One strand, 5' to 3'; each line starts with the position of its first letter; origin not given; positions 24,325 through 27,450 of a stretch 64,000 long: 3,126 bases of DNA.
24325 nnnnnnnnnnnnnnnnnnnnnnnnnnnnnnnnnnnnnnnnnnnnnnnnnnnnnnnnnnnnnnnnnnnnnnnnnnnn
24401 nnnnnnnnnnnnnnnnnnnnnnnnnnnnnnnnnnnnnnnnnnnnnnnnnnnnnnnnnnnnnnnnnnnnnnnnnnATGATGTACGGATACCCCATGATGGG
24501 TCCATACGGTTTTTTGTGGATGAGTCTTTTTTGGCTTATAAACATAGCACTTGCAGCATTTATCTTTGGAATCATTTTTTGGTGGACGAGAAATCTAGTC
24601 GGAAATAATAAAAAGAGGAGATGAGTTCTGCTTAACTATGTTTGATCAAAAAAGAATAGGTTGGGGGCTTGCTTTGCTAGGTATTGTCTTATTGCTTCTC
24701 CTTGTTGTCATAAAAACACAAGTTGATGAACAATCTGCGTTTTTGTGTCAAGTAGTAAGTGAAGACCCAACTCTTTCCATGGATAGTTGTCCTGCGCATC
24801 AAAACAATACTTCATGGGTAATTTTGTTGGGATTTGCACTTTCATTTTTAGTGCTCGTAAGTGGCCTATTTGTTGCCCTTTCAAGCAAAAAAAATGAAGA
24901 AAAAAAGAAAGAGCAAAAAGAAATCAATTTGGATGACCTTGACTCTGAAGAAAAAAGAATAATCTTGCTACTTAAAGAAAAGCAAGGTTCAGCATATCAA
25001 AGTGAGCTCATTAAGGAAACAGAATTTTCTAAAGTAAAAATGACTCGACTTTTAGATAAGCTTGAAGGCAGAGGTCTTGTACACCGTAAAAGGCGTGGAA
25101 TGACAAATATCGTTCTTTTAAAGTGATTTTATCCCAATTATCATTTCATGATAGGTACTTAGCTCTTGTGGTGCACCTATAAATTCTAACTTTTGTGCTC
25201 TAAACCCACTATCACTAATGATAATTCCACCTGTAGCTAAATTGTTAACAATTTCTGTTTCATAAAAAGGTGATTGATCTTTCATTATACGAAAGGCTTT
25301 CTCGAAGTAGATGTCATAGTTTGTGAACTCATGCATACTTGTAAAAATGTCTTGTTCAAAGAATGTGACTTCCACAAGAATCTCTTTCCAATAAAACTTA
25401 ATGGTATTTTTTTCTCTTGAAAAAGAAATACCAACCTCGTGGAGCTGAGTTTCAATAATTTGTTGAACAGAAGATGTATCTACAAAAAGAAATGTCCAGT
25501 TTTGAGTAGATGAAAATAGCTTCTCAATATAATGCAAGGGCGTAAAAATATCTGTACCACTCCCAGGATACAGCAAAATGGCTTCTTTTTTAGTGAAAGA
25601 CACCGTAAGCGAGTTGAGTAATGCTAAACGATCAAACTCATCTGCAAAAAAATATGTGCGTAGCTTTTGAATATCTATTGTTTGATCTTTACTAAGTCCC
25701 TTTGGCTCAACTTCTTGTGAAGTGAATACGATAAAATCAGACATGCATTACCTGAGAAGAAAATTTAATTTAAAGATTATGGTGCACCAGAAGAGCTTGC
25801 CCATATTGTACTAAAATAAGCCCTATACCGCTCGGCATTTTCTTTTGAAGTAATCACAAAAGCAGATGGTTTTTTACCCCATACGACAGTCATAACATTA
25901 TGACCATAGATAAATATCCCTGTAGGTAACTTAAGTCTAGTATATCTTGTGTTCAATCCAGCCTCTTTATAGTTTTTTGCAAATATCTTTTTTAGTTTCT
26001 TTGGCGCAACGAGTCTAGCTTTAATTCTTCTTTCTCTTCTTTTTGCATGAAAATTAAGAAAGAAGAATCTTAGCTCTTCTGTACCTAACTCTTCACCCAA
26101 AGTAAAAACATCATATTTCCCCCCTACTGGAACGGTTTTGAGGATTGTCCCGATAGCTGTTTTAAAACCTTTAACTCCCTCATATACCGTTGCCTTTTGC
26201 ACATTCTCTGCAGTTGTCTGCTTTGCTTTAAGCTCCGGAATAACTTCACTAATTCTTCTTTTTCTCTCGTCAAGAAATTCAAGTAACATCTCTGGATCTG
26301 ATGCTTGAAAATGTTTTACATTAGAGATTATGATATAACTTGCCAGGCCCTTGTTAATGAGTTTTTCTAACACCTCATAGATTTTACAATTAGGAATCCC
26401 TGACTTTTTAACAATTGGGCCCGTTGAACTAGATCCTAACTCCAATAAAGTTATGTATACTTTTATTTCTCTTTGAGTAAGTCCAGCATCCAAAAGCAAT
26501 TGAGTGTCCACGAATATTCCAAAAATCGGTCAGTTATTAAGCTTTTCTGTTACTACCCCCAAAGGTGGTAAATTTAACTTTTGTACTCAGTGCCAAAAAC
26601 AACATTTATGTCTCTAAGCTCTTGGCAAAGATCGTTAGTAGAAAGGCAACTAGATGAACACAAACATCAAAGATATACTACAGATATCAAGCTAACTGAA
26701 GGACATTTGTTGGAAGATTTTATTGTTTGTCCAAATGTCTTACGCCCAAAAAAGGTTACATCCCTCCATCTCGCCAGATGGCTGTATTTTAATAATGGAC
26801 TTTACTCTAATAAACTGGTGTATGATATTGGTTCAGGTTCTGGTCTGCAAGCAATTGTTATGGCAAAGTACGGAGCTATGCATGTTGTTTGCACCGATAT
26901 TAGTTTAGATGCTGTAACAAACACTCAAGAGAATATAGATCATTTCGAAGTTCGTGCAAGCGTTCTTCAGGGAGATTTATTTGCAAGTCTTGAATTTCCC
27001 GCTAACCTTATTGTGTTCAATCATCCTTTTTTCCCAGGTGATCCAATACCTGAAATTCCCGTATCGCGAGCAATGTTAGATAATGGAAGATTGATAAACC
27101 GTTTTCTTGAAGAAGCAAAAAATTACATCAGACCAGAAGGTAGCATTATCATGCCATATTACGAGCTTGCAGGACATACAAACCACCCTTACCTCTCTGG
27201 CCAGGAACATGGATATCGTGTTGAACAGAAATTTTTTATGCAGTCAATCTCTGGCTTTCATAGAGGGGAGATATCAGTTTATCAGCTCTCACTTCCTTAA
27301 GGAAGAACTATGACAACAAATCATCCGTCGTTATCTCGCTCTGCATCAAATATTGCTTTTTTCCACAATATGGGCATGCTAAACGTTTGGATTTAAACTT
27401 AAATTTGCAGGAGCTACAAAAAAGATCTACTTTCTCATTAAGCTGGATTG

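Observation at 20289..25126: Copper module with non-canonical extra parts: ArsR-CopA (overlapping stop/start), HMA-TM-cupredoxin fusion, CopZ, Met-rich micro-protein, membrane-tethered wHTH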

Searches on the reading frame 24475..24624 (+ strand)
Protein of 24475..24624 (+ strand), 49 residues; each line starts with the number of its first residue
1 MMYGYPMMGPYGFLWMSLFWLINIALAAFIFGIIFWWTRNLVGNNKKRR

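Call 3: search_protein_families(library=pfam, proteins=[window:24475-24624:+], max_evalue=0.1)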
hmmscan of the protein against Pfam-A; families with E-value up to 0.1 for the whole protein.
window:24475-24624:+ (49 aa): 0 families

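Call 4: search_protein_families(library=ncbifam, proteins=[window:24475-24624:+], max_evalue=0.1)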
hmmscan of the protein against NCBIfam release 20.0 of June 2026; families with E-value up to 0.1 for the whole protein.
window:24475-24624:+ (49 aa): 0 families

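Call 57: find_homologous_proteins(query=window:24475-24624:+, max_evalue=0.01)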
Query window:24475-24624:+ (49 aa): 1 proteins with E <= 0.01 among 1 candidates.
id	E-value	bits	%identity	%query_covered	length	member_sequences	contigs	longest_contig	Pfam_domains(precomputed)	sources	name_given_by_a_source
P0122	5.3e-26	107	100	100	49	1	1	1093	-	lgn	-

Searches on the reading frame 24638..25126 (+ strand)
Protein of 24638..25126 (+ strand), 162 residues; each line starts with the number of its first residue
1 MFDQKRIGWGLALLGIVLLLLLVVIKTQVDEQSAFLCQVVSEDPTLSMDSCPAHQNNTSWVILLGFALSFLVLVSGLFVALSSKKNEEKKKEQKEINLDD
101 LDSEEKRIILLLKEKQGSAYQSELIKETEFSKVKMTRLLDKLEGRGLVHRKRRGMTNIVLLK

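Call 3: search_protein_families(library=pfam, proteins=[window:24638-25126:+], max_evalue=0.1)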
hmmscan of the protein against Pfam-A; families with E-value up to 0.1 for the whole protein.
window:24638-25126:+ (162 aa): 15 families
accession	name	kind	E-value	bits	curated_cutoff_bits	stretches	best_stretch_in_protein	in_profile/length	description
PF24034.1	DUF7343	-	8.2e-13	48.4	27.6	1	102-161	2-61/62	Domain of unknown function (DUF7343)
PF01047.28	MarR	-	3.1e-06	27.4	24.6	1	114-152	13-51/59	MarR family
PF12802.13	MarR_2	-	8.8e-06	26.2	27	1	100-152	2-54/61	MarR family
PF25213.1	HVO_A0261_N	-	0.0005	20.4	35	1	103-153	9-59/86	HVO_A0261 N-terminal domain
PF22381.2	Staph_reg_Sar_Rot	-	0.0059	17.1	27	1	100-152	11-62/85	Transcriptional regulator SarA/Rot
PF15345.11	TMEM51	-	0.0095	16.2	25.5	1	7-104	11-106/237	Transmembrane protein 51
PF04182.18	B-block_TFIIIC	-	0.018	15.5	22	1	120-152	20-52/73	B-block binding subunit of TFIIIC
PF03706.18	LPG_synthase_TM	-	0.02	14.8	33.4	1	7-79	149-225/302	Lysylphosphatidylglycerol synthase TM region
PF18303.6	Saf_2TM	-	0.022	15.1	29.5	1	14-96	26-102/152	SAVED-fused 2TM effector domain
PF01978.25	TrmB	-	0.024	14.9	25.6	1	110-153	16-57/68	Sugar-specific transcriptional regulator TrmB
PF14163.11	SieB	-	0.027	14.5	26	1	61-109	38-86/147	Super-infection exclusion protein B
PF20480.3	DUF6720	-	0.031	14.1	27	1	72-140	38-100/307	Family of unknown function (DUF6720)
PF18895.5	T4SS_pilin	-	0.042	14.4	26.6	0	57-95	12-49/71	Type IV secretion system pilin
PF00003.28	7tm_3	-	0.048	13.8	33.5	1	8-96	120-200/251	7 transmembrane sweet-taste receptor of 3 GCPR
PF14296.11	O-ag_pol_Wzy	-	0.057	12.5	26.6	0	48-110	77-138/468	O-antigen polysaccharide polymerase Wzy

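Call 4: search_protein_families(library=ncbifam, proteins=[window:24638-25126:+], max_evalue=0.1)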
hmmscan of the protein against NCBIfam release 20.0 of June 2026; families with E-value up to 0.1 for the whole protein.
window:24638-25126:+ (162 aa): 13 families
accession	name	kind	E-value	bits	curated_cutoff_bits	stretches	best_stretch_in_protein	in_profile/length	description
TIGR01884.1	cas_HTH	subfamily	6.9e-06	25.6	60.2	1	59-154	98-193/202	CRISPR-associated CARF protein Csa3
NF041230.1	BagL_FevM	exception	0.00011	22.3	230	1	98-150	35-86/145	MarR family transcriptional regulator BagL/FevM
NF040939.2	trans_reg_lrs14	equivalog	0.0018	18.3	90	1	100-153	18-71/103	Lrs14 family HTH-type transcriptional regulator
TIGR02337.1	HpaR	equivalog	0.0046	16.8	121.2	1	99-152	24-76/130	homoprotocatechuate degradation operon regulator HpaR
NF033218.1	anchor_AmaP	equivalog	0.0054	16.5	55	1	11-88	9-76/166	alkaline shock response membrane anchor protein AmaP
NF033788.1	HTH_metalloreg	subfamily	0.0059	16.4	55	1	107-156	15-63/77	metalloregulator ArsR/SmtB family transcription factor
NF041413.1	ArsR_Rv2640c_fam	equivalog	0.007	16.8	155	1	108-157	48-97/118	Rv2640c family ArsR-like transcriptional regulator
NF053606.1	Sta1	subfamily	0.019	15.1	80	1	100-153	17-69/100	Sta1 family transcriptional regulator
NF003210.0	PRK04172.1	equivalog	0.02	13.7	350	1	100-160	3-62/496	phenylalanine--tRNA ligase subunit alpha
NF041397.1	TranRegGlpR_Halo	equivalog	0.032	13.9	300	1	106-154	8-55/253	HTH-type transcriptional regulator GlpR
NF053660.1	ORF80_fam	equivalog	0.033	14.1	95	1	106-151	5-49/70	ORF80 family leucine zipper DNA-binding protein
TIGR00304.2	TIGR00304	equivalog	0.077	12.8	33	0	61-90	8-26/76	TIGR00304 family membrane protein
NF053758.1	ChrTpTrnRegChrS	equivalog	0.089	12.6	250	0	93-150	4-60/158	chromate efflux transcriptional regulator ChrS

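Call 35: find_homologous_proteins(query=window:24638-25126:+, max_evalue=0.001)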
Query window:24638-25126:+ (162 aa): 147 proteins with E <= 0.001 among 596 candidates; the best 120 are listed.
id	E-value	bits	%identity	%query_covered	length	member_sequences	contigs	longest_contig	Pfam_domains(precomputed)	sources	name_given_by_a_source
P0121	6.5e-96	336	100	100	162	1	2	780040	PF01047.29,PF12802.14,PF24034.2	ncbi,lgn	-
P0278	2.5e-81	289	84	100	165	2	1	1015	PF01047.29,PF24034.2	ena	-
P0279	1.2e-52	196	58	100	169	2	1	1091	PF24034.2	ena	-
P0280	3.5e-52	194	58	99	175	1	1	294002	PF01047.29,PF24034.2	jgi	jgi:uncharacterized membrane protein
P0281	1.0e-47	180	54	99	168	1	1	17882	PF01047.29,PF24034.2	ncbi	-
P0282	7.4e-47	177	53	81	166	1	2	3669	PF24034.2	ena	-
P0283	9.3e-46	173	54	98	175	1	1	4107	PF24034.2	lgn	-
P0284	1.1e-45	173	53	89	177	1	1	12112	PF24034.2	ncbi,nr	ncbi:hypothetical protein HY643_03135 [Candidatus Woesearchaeota archaeon]|nr:hypothetical protein [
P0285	1.9e-45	172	51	99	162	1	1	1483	PF24034.2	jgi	-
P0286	1.4e-44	169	52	98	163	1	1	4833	PF01047.29,PF12802.14,PF24034.2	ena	-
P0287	3.0e-44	168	55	98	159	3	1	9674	PF24034.2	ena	-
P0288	7.6e-44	167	51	98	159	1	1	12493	PF01047.29,PF12802.14,PF24034.2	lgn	-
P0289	4.8e-43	165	49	98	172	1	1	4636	PF01047.29,PF24034.2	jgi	jgi:uncharacterized membrane protein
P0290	5.6e-43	164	49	98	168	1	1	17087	PF01047.29,PF12802.14,PF24034.2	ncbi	-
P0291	1.4e-42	163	51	98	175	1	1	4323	PF24034.2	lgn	-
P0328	5.3e-26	109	43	94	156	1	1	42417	PF01047.29,PF12802.14,PF24034.2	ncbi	ncbi:helix-turn-helix transcriptional regulator [Nanoarchaeota archaeon]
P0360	1.4e-16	79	34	99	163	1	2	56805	PF01047.29,PF24034.2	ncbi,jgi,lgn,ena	-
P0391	1.5e-14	72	32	99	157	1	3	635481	PF24034.2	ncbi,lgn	-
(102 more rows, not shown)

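Call 37: find_encoding_contigs(protein=P0391, flank=5000, max_places=2)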
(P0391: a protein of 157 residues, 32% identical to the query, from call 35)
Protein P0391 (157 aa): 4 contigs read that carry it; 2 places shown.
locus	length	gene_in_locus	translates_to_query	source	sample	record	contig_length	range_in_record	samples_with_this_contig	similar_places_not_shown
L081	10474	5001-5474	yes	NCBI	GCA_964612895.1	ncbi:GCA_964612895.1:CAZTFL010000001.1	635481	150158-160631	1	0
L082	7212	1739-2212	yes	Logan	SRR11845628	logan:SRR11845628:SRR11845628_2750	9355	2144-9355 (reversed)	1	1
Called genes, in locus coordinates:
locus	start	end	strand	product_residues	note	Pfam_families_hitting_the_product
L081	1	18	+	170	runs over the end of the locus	PF01300:Sua5_yciO_yrdC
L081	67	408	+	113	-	-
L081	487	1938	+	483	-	PF00587:tRNA-synt_2b, PF03129:HGTP_anticodon, PF09180:ProRS-C_1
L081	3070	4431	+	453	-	PF03382:DUF285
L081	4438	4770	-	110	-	-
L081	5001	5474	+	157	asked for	PF24034:DUF7343 (weak)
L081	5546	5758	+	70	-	-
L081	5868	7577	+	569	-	PF08915:tRNA-Thr_ED, PF00587:tRNA-synt_2b, PF03129:HGTP_anticodon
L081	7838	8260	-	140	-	-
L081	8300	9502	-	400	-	PF00009:GTP_EFTU, PF01926:MMR_HSR1, PF03193:RsgA_GTPase (faint), PF03144:GTP_EFTU_D2 (weak), PF09173:eIF2_C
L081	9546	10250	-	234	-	PF13353:Fer4_12, PF04055:Radical_SAM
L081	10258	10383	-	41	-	PF13597:NRDD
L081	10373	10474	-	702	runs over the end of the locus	PF03477:ATP-cone, PF13597:NRDD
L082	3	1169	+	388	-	?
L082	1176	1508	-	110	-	-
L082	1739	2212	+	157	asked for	PF24034:DUF7343 (weak)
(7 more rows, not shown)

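Call 38: find_encoding_contigs(protein=P0360, flank=5000, max_places=2)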
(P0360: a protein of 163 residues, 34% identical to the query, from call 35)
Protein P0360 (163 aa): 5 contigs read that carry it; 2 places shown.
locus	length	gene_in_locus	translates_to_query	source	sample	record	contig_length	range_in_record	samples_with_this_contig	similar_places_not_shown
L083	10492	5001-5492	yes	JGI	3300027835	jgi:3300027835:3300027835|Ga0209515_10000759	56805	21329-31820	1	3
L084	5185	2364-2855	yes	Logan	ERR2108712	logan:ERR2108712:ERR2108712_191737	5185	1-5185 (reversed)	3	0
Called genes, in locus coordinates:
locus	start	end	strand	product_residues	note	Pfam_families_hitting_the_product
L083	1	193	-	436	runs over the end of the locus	PF05872:HerA_C (faint), PF00004:AAA (faint), PF01935:DUF87, PF05707:Zot (weak)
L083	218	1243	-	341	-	-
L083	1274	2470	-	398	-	PF03215:Rad17 (faint), PF05496:RuvB_N, PF00931:NB-ARC (faint), PF00004:AAA, PF07728:AAA_5 (weak), PF13173:AAA_14 (weak), PF13401:AAA_22, PF25361:AAA_lid_RFC1 (weak), +1 more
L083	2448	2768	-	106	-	-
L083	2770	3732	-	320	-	PF05496:RuvB_N (weak), PF00004:AAA, PF13173:AAA_14 (weak), PF13177:DNA_pol3_delta2, PF25361:AAA_lid_RFC1, PF08542:Rep_fac_C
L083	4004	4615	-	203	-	PF22175:Ogg-HhH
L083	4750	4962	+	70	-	-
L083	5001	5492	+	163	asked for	PF24034:DUF7343, PF01047:MarR (faint)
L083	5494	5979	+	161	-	-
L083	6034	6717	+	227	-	-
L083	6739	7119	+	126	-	PF13473:Cupredoxin_1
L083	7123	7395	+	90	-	PF00403:HMA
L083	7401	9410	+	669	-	PF00122:E1-E2_ATPase, PF00702:Hydrolase, PF08282:Hydrolase_3 (faint), PF12710:HAD (faint)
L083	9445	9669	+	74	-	PF04014:MazE_antitoxin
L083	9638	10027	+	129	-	PF01850:PIN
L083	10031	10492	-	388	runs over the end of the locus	PF22660:RS_preATP-grasp-like, PF02222:ATP-grasp, PF17769:PurK_C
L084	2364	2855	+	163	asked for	PF24034:DUF7343, PF01047:MarR (faint)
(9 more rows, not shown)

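Call 39: find_encoding_contigs(protein=P0328, flank=5000, max_places=2)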
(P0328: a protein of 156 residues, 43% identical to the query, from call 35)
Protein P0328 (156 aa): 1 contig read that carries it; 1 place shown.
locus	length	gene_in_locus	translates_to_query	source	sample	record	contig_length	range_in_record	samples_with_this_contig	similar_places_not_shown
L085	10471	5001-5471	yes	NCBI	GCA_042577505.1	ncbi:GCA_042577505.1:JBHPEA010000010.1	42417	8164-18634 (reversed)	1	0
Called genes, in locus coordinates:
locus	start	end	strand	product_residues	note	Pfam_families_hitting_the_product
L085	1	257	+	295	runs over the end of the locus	PF00482:T2SSF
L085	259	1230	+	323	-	PF00482:T2SSF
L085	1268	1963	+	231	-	PF06745:ATPase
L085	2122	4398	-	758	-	PF02359:CDC48_N, PF02933:CDC48_2, PF05496:RuvB_N (weak), PF13191:AAA_16 (weak), PF00004:AAA, PF17862:AAA_lid_3, PF00004:AAA, PF17862:AAA_lid_3, +24 more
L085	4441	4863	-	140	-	-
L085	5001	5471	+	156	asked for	PF12802:MarR_2 (weak), PF24034:DUF7343, PF01047:MarR (weak)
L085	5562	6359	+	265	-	PF13098:Thioredoxin_2 (weak), PF13462:Thioredoxin_4, PF01323:DSBA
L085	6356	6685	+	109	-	PF00085:Thioredoxin (weak)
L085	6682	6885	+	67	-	PF00403:HMA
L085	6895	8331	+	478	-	-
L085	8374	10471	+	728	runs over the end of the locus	PF00403:HMA, PF00122:E1-E2_ATPase, PF00702:Hydrolase, PF08282:Hydrolase_3 (faint)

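Call 40: search_protein_families(library=pfam, proteins=[L085:6895-8331:+, L083:5494-5979:+, L083:6034-6717:+, L083:6739-7119:+, L085:5562-6359:+], max_evalue=1)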
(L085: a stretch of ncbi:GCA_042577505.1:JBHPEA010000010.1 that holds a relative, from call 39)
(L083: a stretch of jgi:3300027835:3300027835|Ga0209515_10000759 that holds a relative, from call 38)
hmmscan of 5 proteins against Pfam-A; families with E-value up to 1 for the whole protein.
L085:6895-8331:+ (478 aa): 4 families
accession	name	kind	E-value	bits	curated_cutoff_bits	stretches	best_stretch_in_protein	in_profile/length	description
PF13386.12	DsbD_2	-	1.5e-45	156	24.9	1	115-312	2-198/199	Cytochrome C biogenesis protein transmembrane region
PF00403.32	HMA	-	5.4e-12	46.4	24.8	1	9-67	3-61/62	Heavy-metal-associated domain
PF02683.22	DsbD_TM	-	1.5e-06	28.2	27.1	1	116-317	9-217/219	Cytochrome C biogenesis protein transmembrane domain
PF13473.12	Cupredoxin_1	-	2.1e-06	28.1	27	1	349-435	18-104/104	Cupredoxin-like domain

L083:5494-5979:+ (161 aa): 1 family
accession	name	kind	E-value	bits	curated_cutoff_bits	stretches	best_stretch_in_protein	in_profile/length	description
PF07681.17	DoxX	-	0.00043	21.3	23.6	1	10-109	4-81/85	DoxX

L083:6034-6717:+ (227 aa): 2 families
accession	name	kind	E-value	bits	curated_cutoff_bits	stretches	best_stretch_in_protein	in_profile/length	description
PF20185.3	DUF6548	-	0.26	11.6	27.3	0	187-219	128-160/164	Family of unknown function (DUF6548)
PF10911.13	T7-like_Y65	-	0.57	10.4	25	0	135-155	48-67/77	Bacteriophage T7-like gene 6.5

L083:6739-7119:+ (126 aa): 7 families
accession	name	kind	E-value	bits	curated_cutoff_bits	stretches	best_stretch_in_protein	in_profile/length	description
PF13473.12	Cupredoxin_1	-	1.2e-15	57.8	27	1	33-125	11-104/104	Cupredoxin-like domain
PF07495.19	Y_Y_Y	-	0.016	15.6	26.6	1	95-115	25-45/65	Y_Y_Y domain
PF10528.15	GLEYA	-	0.033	14.9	26.2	1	25-62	40-77/91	GLEYA domain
PF00127.26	Copper-bind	-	0.078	13.8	21.2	1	97-124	69-97/99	Copper binding proteins, plastocyanin/azurin family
PF13985.11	YbgS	-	0.13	12.9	27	1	1-56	1-53/124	YbgS-like protein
PF04151.21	PPC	-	0.14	13.4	25.9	0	61-113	9-67/70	Bacterial pre-peptidase C-terminal domain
PF20462.4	DUF6715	-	0.32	11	27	1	5-59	7-61/192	Domain of unknown function (DUF6715)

L085:5562-6359:+ (265 aa): 7 families
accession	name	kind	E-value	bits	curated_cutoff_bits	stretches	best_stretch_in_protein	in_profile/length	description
PF13462.12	Thioredoxin_4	-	3.5e-38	131.8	23.2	1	100-261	5-165/165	Thioredoxin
PF01323.26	DSBA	-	2.4e-22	80.1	25.6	1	111-259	1-190/191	DSBA-like thioredoxin domain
PF13098.12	Thioredoxin_2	-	2.7e-05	24.9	27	1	111-258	8-103/104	Thioredoxin-like domain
PF13743.12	Thioredoxin_5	-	0.028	14.6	27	1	192-247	114-169/186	Thioredoxin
PF13192.12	Thioredoxin_3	-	0.042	14.3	24.8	1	223-250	37-65/76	Thioredoxin domain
PF25667.1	ASFV_P17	-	0.061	13.8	27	1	18-86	15-84/117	African swine fever virus minor capsid protein p17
PF12379.13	bCoV_NSP3_N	-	0.13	12.8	26.7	1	139-233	30-123/149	Betacoronavirus replicase NSP3, N-terminal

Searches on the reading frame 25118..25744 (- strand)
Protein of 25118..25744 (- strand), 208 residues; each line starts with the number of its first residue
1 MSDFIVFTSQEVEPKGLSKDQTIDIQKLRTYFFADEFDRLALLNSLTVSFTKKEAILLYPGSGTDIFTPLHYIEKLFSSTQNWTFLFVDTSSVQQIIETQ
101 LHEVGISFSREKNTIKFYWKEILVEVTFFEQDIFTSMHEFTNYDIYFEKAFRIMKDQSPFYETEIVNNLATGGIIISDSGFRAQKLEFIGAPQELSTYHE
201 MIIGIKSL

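Call 72: search_protein_families(library=pfam, proteins=[window:25118-25744:-], max_evalue=0.001)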
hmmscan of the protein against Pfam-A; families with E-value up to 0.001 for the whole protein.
window:25118-25744:- (208 aa): 0 families

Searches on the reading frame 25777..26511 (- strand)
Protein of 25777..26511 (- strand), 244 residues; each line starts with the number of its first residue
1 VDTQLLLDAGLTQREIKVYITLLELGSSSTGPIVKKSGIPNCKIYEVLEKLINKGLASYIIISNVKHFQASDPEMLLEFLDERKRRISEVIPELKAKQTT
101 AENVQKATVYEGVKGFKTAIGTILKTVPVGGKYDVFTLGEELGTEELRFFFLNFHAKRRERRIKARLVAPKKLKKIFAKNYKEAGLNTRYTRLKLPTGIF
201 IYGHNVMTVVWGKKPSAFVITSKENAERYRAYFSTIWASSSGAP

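Call 72: search_protein_families(library=pfam, proteins=[window:25777-26511:-], max_evalue=0.001)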
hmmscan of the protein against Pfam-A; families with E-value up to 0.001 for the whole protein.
window:25777-26511:- (244 aa): 1 family
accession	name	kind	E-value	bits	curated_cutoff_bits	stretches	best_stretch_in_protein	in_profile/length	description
PF01978.25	TrmB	-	2.8e-15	56.4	25.6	1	8-74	3-68/68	Sugar-specific transcriptional regulator TrmB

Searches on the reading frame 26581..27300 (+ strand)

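Call 72: search_protein_families(library=pfam, proteins=[window:26581-27300:+], max_evalue=0.001)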
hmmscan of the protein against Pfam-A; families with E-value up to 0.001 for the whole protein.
window:26581-27300:+ (239 aa): 5 families
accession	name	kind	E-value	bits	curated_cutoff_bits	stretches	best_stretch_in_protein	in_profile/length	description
PF05175.20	MTS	-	2.2e-11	44.1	23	1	77-191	32-138/170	Methyltransferase small domain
PF06325.19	PrmA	-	6.6e-09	36.1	22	1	76-147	161-233/296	Ribosomal protein L11 methyltransferase (PrmA)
PF13649.12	Methyltransf_25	-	1.8e-07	32.1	27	1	80-142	1-63/97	Methyltransferase domain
PF13847.12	Methyltransf_31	-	2.5e-07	30.9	27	1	76-195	3-113/145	Methyltransferase domain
PF08241.18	Methyltransf_11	-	3e-06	28.2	21.2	1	82-142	2-59/95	Methyltransferase domain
